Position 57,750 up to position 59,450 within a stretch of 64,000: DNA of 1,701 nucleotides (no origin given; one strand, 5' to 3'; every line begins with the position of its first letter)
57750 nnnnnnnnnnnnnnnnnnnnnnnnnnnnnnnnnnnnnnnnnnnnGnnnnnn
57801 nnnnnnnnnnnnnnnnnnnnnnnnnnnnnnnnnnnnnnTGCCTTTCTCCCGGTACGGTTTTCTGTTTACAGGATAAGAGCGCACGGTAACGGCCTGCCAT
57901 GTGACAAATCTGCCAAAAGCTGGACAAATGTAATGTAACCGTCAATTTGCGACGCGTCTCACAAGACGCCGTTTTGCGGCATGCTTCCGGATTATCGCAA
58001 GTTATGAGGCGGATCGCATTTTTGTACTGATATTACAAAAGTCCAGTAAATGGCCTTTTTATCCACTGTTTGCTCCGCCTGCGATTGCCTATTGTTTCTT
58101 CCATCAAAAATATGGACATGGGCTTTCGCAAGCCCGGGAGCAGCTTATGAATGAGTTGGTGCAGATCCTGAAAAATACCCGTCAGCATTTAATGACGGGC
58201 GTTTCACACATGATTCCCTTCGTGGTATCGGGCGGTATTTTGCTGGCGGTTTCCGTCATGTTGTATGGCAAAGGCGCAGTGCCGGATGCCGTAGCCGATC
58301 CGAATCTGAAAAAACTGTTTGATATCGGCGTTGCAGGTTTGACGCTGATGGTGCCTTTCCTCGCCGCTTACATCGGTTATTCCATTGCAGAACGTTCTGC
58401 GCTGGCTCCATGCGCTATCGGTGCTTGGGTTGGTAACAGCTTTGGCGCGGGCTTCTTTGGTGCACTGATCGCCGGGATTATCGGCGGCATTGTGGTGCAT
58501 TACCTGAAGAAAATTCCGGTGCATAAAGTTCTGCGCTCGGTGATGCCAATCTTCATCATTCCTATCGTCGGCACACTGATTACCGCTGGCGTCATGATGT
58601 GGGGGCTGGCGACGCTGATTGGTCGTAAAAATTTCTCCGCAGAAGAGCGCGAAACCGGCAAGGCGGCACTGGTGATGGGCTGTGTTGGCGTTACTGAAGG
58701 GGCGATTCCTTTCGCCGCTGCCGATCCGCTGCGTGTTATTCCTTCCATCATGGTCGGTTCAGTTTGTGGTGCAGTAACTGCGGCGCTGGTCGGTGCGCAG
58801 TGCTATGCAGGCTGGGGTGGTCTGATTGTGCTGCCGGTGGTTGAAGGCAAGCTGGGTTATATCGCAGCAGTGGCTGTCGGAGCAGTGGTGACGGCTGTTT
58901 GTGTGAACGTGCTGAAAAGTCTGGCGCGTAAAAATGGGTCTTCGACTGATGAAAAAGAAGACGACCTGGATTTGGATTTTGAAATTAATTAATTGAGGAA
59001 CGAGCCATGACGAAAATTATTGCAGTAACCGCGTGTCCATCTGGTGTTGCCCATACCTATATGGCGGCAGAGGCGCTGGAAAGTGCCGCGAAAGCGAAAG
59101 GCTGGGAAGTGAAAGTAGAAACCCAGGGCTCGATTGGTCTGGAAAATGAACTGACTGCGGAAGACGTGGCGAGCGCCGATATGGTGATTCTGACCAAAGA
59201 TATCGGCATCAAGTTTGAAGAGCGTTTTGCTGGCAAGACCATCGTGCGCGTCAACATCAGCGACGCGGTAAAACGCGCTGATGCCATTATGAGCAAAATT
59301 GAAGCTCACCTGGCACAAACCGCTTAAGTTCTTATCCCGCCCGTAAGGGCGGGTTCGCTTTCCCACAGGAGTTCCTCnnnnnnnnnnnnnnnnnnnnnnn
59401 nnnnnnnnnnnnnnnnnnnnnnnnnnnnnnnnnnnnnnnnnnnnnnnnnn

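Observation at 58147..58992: frwC carries an in-frame deletion that removes the conserved EIIC core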

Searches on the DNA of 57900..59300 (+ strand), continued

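Call 57: search_dna_similar(query=L003:2698-3777:+, collection=ecoli_genomes, mode=near, max_rows=60, rows=spread)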
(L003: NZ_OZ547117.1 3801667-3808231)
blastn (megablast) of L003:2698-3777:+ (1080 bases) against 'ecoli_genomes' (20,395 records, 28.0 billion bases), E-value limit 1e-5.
Records with a match: 5405; places in all: 5409; records where one place covers at least 80% of the query: 5390.
Genomes with a match: 5405 of 5426; with a place that covers at least 80% of the query: 5390. Places per genome that has any: lowest 1, median 1, highest 2. On chromosomes: 5407 places; on plasmids: 2.
Best place of each record, by identity: >=99% 32; 95-99% 5351; 90-95% 22.
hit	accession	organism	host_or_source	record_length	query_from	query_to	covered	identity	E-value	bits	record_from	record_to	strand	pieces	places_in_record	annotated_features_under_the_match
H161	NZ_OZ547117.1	Escherichia coli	Homo sapiens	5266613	1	1080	100%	100.0%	0e+0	1995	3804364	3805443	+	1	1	frwC: PTS fructose transporter subunit EIIC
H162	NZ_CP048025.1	Escherichia coli strain GZEC065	Homo sapiens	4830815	1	1080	100%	98.1%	0e+0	1879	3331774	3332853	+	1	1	frwC: PTS fructose transporter subunit EIIC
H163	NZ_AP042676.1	Escherichia coli strain OkiPb01712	bovine feces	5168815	1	1080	100%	98.1%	0e+0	1879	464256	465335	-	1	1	frwC: PTS fructose transporter subunit EIIC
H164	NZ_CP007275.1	Escherichia coli strain O18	-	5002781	1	1080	100%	97.8%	0e+0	1862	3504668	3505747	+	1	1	frwC: PTS fructose transporter subunit EIIC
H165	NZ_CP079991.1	Escherichia coli strain KMS2005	laboratory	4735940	1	1080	100%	97.8%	0e+0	1862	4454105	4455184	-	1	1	frwC: PTS fructose transporter subunit EIIC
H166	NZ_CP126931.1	Escherichia coli O78:H51 strain APEC E19025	Gallus gallus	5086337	1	1080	100%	97.8%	0e+0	1862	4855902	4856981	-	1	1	frwC: PTS fructose transporter subunit EIIC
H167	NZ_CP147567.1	Escherichia coli strain GN02100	Homo sapiens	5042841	1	1080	100%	97.8%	0e+0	1862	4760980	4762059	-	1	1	frwC: PTS fructose transporter subunit EIIC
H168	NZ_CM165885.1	Escherichia coli strain N54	Homo sapiens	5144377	1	1080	100%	97.8%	0e+0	1862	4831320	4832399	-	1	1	frwC: PTS fructose transporter subunit EIIC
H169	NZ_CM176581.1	Escherichia coli strain cS108a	Homo sapiens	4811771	1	1080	100%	97.8%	0e+0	1862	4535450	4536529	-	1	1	frwC: PTS fructose transporter subunit EIIC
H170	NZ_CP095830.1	Escherichia coli strain EC12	avian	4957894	1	1080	100%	97.7%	0e+0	1857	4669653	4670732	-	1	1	frwC: PTS fructose transporter subunit EIIC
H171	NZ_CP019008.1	Escherichia coli strain Ecol_AZ159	Homo sapiens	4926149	1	1080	100%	97.6%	0e+0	1851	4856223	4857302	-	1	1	frwC: PTS fructose transporter subunit EIIC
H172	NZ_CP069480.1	Escherichia coli strain FDAARGOS_1257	Homo sapiens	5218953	1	1080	100%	97.6%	0e+0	1851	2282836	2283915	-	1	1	frwC: PTS fructose transporter subunit EIIC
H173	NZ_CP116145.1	Escherichia coli strain DETEC-P622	ICU patient rectal swab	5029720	1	1080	100%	97.6%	0e+0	1851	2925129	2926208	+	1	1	frwC: PTS fructose transporter subunit EIIC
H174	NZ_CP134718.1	Escherichia coli strain RIVM_C029670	Homo sapiens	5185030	1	1080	100%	97.6%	0e+0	1851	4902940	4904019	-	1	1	frwC: PTS fructose transporter subunit EIIC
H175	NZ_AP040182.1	Escherichia coli strain NR363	Homo sapiens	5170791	1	1080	100%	97.6%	0e+0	1851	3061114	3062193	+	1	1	frwC: PTS fructose transporter subunit EIIC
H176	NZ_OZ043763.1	Escherichia coli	-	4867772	1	1080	100%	97.6%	0e+0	1851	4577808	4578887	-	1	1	frwC: PTS fructose transporter subunit EIIC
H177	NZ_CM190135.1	Escherichia coli strain 22919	Homo sapiens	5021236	1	1080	100%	97.6%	0e+0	1851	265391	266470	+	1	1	frwC: PTS fructose transporter subunit EIIC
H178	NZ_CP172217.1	Escherichia coli strain GF4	chicken meat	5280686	1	1080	100%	97.5%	0e+0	1845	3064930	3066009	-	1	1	frwC: PTS fructose transporter subunit EIIC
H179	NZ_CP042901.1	Escherichia coli strain CFSAN061762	missing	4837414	1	1080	100%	97.4%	0e+0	1840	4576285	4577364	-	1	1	frwC: PTS fructose transporter subunit EIIC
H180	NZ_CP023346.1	Escherichia coli strain ETEC-2265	Homo sapiens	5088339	1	1080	100%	97.4%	0e+0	1840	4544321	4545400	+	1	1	frwC: PTS fructose transporter subunit EIIC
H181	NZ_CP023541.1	Escherichia coli O104:H21 str. CFSAN002236 strain ATCC ...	Homo sapiens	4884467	1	1080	100%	97.4%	0e+0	1840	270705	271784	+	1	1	frwC: PTS fructose transporter subunit EIIC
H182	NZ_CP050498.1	Escherichia coli strain RM13322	cattle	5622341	1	1080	100%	97.4%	0e+0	1840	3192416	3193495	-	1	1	frwC: PTS fructose transporter subunit EIIC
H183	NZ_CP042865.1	Escherichia coli strain ATCC BAA-196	missing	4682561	1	1080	100%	97.4%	0e+0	1840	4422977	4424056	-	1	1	frwC: PTS fructose transporter subunit EIIC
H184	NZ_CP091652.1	Escherichia coli strain KMi025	river water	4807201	1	1080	100%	97.4%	0e+0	1840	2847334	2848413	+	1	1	frwC: PTS fructose transporter subunit EIIC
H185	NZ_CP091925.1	Escherichia coli strain JNQH497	Homo sapiens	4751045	1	1080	100%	97.4%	0e+0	1840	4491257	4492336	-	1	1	frwC: PTS fructose transporter subunit EIIC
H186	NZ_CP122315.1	Escherichia coli strain HT-947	missing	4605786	1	1080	100%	97.4%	0e+0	1840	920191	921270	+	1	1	frwC: PTS fructose transporter subunit EIIC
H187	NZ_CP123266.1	Escherichia coli strain YZLc23-1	chicken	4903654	1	1080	100%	97.4%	0e+0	1840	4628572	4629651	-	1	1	frwC: PTS fructose transporter subunit EIIC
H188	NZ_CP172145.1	Escherichia coli strain GF66.2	chicken meat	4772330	1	1080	100%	97.4%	0e+0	1840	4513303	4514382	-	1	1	frwC: PTS fructose transporter subunit EIIC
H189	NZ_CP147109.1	Escherichia coli strain KMi029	river water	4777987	1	1080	100%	97.4%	0e+0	1840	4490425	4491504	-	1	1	frwC: PTS fructose transporter subunit EIIC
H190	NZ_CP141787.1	Escherichia coli strain K194T1-1018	-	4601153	1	1080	100%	97.4%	0e+0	1840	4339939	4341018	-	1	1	frwC: PTS fructose transporter subunit EIIC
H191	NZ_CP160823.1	Escherichia coli strain MG-phbCAB-3-5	missing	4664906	1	1080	100%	97.4%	0e+0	1840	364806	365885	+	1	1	frwC: PTS fructose transporter subunit EIIC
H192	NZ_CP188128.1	Escherichia coli strain TUM22153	Laboratory developed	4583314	1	1080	100%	97.4%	0e+0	1840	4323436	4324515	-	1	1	frwC: PTS fructose transporter subunit EIIC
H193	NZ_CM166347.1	Escherichia coli strain CH4797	Homo sapiens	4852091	1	1080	100%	97.4%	0e+0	1840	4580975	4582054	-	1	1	frwC: PTS fructose transporter subunit EIIC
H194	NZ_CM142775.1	Escherichia coli strain GPEC1366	chicken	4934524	1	1080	100%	97.4%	0e+0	1840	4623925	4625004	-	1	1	frwC: PTS fructose transporter subunit EIIC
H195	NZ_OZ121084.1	Escherichia coli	Homo sapiens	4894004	1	1080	100%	97.4%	0e+0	1840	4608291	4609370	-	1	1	frwC: PTS fructose transporter subunit EIIC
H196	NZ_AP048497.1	Escherichia coli strain NA3664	Homo sapiens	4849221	1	1080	100%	97.4%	0e+0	1840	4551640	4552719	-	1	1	frwC: PTS fructose transporter subunit EIIC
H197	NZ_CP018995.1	Escherichia coli strain Ecol_AZ147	Homo sapiens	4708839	1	1080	100%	97.3%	0e+0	1834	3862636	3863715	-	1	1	frwC: PTS fructose transporter subunit EIIC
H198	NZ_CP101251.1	Escherichia coli strain EC21Z-083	Homo sapiens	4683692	1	1080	100%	97.3%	0e+0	1834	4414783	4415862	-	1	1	frwC: PTS fructose transporter subunit EIIC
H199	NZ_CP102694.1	Escherichia coli strain GN4554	Homo sapiens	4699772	1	1080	100%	97.3%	0e+0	1834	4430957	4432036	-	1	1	frwC: PTS fructose transporter subunit EIIC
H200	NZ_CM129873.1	Escherichia coli strain PCP06173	seawater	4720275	1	1080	100%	97.3%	0e+0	1834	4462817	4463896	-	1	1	frwC: PTS fructose transporter subunit EIIC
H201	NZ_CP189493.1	Escherichia coli strain N73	Homo sapiens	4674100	1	1080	100%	97.3%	0e+0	1834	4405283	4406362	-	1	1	frwC: PTS fructose transporter subunit EIIC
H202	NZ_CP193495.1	Escherichia coli O103 strain ML775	Comminuted pork product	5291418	1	1080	100%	97.3%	0e+0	1834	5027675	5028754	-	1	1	frwC: PTS fructose transporter subunit EIIC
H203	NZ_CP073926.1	Escherichia coli strain MB98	Poultry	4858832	1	1080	100%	97.2%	0e+0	1829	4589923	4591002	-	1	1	frwC: PTS fructose transporter subunit EIIC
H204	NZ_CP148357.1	Escherichia coli strain Z1323HEC0393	Homo sapiens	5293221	1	1080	100%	96.9%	0e+0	1812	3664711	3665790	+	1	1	frwC: PTS fructose transporter subunit EIIC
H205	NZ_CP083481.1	Escherichia coli strain elppa9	Homo sapiens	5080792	1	1080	100%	96.9%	0e+0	1807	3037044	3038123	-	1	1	frwC: PTS fructose transporter subunit EIIC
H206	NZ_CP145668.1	Escherichia coli strain S1-CHI-01-A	Homo sapiens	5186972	1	1080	100%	96.9%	0e+0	1807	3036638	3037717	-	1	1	frwC: PTS fructose transporter subunit EIIC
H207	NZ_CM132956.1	Escherichia coli strain 405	Homo sapiens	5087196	1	1080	100%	96.9%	0e+0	1807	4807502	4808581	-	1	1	frwC: PTS fructose transporter subunit EIIC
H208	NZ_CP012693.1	Escherichia coli strain FORC_028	Homo sapiens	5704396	1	1080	100%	96.8%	0e+0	1801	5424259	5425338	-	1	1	frwC: PTS fructose transporter subunit EIIC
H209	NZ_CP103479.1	Escherichia coli strain 4621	Homo sapiens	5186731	1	1080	100%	96.8%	0e+0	1801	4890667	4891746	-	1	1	frwC: PTS fructose transporter subunit EIIC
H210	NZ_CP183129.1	Escherichia coli strain 755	Homo sapiens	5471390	1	1080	100%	96.8%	0e+0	1801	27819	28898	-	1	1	frwC: PTS fructose transporter subunit EIIC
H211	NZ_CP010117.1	Escherichia coli strain C2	cow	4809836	1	1080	100%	96.7%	0e+0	1796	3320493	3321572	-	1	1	frwC: PTS fructose transporter subunit EIIC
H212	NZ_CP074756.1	Escherichia coli strain F2_407_2_2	bovine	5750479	1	1080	100%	96.7%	0e+0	1796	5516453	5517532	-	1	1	frwC: PTS fructose transporter subunit EIIC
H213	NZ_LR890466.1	Escherichia coli strain MSB1_7A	Homo sapiens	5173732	1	1080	100%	96.7%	0e+0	1796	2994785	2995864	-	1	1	frwC: PTS fructose transporter subunit EIIC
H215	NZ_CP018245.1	Escherichia coli strain 472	missing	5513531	1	1080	100%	96.2%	0e+0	1768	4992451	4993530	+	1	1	frwC: PTS fructose transporter subunit EIIC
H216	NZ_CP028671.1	Escherichia coli strain 116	cattle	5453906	1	1080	100%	96.2%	0e+0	1768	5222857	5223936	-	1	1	frwC: PTS fructose transporter subunit EIIC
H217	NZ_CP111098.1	Escherichia coli strain RM6067W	Spinacia oleracea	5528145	1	1080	100%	96.2%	0e+0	1768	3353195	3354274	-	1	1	frwC: PTS fructose transporter subunit EIIC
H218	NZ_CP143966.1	Escherichia coli strain PNUSAE147324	missing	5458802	1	1080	100%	96.1%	0e+0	1762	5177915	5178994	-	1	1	frwC: PTS fructose transporter subunit EIIC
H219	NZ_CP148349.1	Escherichia coli strain Z1323HEC0399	Homo sapiens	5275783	1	1080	100%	95.8%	0e+0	1746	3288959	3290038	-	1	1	frwC: PTS fructose transporter subunit EIIC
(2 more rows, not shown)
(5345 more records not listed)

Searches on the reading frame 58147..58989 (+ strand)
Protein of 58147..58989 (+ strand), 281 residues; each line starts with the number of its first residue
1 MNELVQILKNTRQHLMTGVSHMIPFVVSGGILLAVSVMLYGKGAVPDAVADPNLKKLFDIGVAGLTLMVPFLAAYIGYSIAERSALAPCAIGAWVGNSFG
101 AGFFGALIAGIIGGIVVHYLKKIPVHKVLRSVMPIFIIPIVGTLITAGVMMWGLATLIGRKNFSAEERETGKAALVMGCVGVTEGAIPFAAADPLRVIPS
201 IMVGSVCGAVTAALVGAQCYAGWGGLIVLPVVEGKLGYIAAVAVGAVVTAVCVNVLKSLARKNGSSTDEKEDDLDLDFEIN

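Call 14: list_cluster_members(proteins=[window:58147-58989:+])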
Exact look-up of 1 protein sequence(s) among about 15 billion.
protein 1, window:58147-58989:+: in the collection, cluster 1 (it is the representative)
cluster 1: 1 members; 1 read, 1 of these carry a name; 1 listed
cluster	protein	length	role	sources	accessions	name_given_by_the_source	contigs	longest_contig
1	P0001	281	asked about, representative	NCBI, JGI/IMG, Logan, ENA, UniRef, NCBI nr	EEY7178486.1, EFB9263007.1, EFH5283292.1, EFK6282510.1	PTS fructose-like transporter subunit EIIC [Escherichia coli] | fructose-specific PTS system IIC-like component | PTS fructose-like transporter subunit EIIC n=1 Tax=Escherichia coli TaxID=562 ...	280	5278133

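Call 15: find_encoding_contigs(protein=P0001, flank=3000, max_places=10)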
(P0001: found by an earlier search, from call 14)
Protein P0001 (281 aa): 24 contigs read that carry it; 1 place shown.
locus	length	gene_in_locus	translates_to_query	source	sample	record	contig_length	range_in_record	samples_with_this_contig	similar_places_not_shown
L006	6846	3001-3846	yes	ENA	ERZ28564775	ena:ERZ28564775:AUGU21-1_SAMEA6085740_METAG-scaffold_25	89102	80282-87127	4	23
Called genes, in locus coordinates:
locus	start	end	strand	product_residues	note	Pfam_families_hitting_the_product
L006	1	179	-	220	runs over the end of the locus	PF00923:TAL_FSA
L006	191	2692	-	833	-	PF00381:PTS-HPr, PF05524:PEP-utilisers_N, PF00391:PEP-utilizers, PF02896:PEP-utilizers_C, PF00359:PTS_EIIA_2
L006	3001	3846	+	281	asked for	-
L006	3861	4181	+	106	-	PF25554:PTS_EIIB_BC_N, PF02302:PTS_IIB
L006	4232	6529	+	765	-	PF02901:PFL-like, PF01228:Gly_radical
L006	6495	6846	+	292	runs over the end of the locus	PF13353:Fer4_12, PF04055:Radical_SAM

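Call 17: search_protein_families(library=pfam, proteins=[window:58147-58989:+], max_evalue=0.01)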
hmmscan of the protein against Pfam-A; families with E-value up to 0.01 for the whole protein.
window:58147-58989:+ (281 aa): 0 families

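Call 18: search_protein_families(library=ncbifam, proteins=[window:58147-58989:+], max_evalue=0.01)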
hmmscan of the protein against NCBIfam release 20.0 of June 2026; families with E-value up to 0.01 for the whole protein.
window:58147-58989:+ (281 aa): 5 families
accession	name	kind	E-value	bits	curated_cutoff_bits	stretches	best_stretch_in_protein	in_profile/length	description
NF007787.0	PRK10478.1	equivalog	4.8e-162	538.9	426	2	1-155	1-155/359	PTS fructose transporter subunit EIIC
TIGR01427.1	PTS_IIC_fructo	subfamily_domain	3.3e-57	194.4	157.55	2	10-155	14-163/346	fructose-specific PTS transporter subunit EIIC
NF007984.0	PRK10712.1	equivalog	7.5e-46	156.8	793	2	12-151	227-365/563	PTS fructose transporter subunit IIBC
NF007293.0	PRK09765.1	equivalog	1.3e-38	133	763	2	8-152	284-432/639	PTS 2-O-a-mannosyl-D-glycerate transporter subunit IIABC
NF008493.0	PRK11404.1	equivalog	4.7e-29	101.3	806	2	13-151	130-277/483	PTS fructose-like transporter subunit IIBC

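Call 58: predict_structure(alignment_id=A2)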
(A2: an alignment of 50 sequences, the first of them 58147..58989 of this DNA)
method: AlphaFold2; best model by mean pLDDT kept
length: 281 residues; sequences in the alignment: 50
mean_pLDDT: 84.3   pTM: 0.67
mean pLDDT of the five models: 84.3, 84.2, 83.0, 82.6, 80.9
residues with pLDDT >= 90: 165; 70-90: 74; 50-70: 15; < 50: 27
segments of 3 or more residues with pLDDT < 50: 153-162, 265-281
pLDDT, mean of each block of 10 residues (from residue 1): 92 93 93 93 90 96 94 98 97 89 89 97 95 93 91 38 56 71 76 83 93 93 83 93 90 85 59 45 41
secondary structure, 60 per line:
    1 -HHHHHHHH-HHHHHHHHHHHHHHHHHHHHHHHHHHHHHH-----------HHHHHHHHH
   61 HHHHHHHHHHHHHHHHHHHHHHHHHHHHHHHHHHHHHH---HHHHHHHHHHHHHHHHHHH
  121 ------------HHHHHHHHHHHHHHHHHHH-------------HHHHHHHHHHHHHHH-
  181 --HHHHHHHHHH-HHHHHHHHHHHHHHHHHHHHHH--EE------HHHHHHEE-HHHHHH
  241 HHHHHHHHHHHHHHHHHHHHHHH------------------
elements in order: H2-9 H11-40 H52-98 H102-120 H133-151 H165-179 H183-192 H194-215 H226-231 H235-263
